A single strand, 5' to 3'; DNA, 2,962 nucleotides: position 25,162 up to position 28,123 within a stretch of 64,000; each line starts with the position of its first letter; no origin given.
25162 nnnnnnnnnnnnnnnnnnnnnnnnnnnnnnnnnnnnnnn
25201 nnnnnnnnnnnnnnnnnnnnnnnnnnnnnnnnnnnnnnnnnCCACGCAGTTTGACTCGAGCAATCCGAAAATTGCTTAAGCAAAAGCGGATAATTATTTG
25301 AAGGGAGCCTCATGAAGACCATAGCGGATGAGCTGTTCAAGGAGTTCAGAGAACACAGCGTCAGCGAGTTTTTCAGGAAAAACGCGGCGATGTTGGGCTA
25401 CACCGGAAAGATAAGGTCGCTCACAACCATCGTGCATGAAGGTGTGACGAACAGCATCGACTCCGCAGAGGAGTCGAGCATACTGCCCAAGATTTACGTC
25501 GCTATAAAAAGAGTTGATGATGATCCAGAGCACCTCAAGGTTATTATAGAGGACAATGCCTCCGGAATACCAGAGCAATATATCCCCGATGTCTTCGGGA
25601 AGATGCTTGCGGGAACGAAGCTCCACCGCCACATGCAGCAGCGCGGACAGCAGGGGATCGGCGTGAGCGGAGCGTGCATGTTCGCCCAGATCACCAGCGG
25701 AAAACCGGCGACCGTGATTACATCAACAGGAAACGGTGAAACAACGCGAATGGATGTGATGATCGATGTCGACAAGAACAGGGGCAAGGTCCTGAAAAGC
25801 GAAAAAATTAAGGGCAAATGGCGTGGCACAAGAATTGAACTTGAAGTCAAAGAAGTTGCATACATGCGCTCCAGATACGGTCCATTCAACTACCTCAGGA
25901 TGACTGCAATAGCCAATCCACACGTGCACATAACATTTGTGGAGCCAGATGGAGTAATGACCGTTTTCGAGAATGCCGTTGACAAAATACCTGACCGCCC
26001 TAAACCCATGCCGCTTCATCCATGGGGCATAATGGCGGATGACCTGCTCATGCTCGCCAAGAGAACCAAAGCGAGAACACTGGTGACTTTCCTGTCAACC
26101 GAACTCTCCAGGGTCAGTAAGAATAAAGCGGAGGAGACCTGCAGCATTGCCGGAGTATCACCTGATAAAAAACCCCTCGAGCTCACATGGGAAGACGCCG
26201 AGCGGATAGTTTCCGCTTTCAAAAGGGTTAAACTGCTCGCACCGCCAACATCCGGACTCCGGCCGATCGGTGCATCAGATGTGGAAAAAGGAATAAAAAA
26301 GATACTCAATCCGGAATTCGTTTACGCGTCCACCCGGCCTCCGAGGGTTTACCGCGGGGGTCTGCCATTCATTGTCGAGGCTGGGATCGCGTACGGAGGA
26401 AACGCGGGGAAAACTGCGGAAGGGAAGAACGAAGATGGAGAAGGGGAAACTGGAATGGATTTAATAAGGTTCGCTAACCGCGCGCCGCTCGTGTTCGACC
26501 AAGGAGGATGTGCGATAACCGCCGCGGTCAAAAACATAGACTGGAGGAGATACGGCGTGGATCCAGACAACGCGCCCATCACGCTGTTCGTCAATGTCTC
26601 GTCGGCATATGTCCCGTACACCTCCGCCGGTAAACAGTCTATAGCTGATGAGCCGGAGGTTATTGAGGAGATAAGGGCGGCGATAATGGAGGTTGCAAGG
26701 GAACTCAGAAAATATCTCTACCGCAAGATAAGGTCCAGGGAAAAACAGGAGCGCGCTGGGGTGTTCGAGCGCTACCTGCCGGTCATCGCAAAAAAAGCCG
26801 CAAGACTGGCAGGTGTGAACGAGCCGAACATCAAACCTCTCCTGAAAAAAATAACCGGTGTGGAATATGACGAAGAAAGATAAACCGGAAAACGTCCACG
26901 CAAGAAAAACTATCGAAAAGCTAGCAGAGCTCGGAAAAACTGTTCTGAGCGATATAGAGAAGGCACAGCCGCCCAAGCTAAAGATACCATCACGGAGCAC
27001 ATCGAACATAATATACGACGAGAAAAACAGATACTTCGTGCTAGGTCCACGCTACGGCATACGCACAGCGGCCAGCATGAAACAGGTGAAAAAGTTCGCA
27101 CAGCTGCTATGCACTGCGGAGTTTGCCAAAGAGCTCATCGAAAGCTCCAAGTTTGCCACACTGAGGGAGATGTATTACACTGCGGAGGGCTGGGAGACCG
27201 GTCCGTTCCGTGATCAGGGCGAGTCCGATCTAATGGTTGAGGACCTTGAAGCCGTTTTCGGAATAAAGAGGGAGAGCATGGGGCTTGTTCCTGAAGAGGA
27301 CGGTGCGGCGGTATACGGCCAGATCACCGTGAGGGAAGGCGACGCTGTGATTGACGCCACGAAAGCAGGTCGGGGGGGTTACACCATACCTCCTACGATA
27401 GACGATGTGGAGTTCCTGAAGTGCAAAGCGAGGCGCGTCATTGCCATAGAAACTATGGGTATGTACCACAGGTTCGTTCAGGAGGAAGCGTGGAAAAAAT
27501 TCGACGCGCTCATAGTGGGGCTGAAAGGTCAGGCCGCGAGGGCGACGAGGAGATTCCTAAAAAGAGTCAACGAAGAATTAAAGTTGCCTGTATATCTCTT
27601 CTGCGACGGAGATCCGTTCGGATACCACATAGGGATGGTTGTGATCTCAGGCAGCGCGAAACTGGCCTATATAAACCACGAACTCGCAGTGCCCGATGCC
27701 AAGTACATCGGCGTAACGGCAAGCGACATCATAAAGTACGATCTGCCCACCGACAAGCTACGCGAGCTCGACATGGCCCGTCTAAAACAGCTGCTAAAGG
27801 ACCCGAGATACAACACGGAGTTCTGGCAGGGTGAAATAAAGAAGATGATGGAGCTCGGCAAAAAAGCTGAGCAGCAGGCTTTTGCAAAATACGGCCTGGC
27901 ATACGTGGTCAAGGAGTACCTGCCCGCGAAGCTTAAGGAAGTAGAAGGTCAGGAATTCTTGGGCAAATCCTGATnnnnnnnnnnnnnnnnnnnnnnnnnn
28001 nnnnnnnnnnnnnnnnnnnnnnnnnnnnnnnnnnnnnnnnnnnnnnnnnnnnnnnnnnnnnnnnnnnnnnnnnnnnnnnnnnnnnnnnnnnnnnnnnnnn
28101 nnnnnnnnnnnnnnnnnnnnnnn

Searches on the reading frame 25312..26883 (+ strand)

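Call 63: search_protein_families(library=pfam, proteins=[window:25312-26883:+], max_evalue=0.00001)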
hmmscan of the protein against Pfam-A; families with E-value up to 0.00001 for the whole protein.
window:25312-26883:+ (523 aa): 3 families
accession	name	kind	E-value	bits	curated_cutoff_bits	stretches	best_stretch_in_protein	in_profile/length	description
PF09239.17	Topo-VIb_trans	-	1.4e-55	187.9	24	1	311-481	1-159/159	Topoisomerase VI B subunit, transducer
PF02518.31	HATPase_c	-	1.8e-09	38.4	26.4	1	33-146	2-104/111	Histidine kinase-, DNA gyrase B-, and HSP90-like ATPase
PF13589.12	HATPase_c_3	-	1e-07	32.5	25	1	37-161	3-116/137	Histidine kinase-, DNA gyrase B-, and HSP90-like ATPase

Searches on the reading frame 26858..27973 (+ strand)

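Call 63: search_protein_families(library=pfam, proteins=[window:26858-27973:+], max_evalue=0.00001)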
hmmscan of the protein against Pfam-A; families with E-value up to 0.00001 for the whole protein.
window:26858-27973:+ (371 aa): 3 families
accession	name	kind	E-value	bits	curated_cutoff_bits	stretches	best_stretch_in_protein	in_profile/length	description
PF21180.3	TOP6A-Spo11_Toprim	-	6.6e-57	192.6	24.1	1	194-359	2-170/170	Topoisomerase 6 subunit A/Spo11, Toprim domain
PF04406.19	TP6A_N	-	5.5e-16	58.6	26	1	78-142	1-61/62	Type IIB DNA topoisomerase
PF20768.2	Topo_VI_alpha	-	1.9e-13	50.4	23.6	1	146-189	1-49/50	All-beta domain in DNA topoisomerase VI alpha subunit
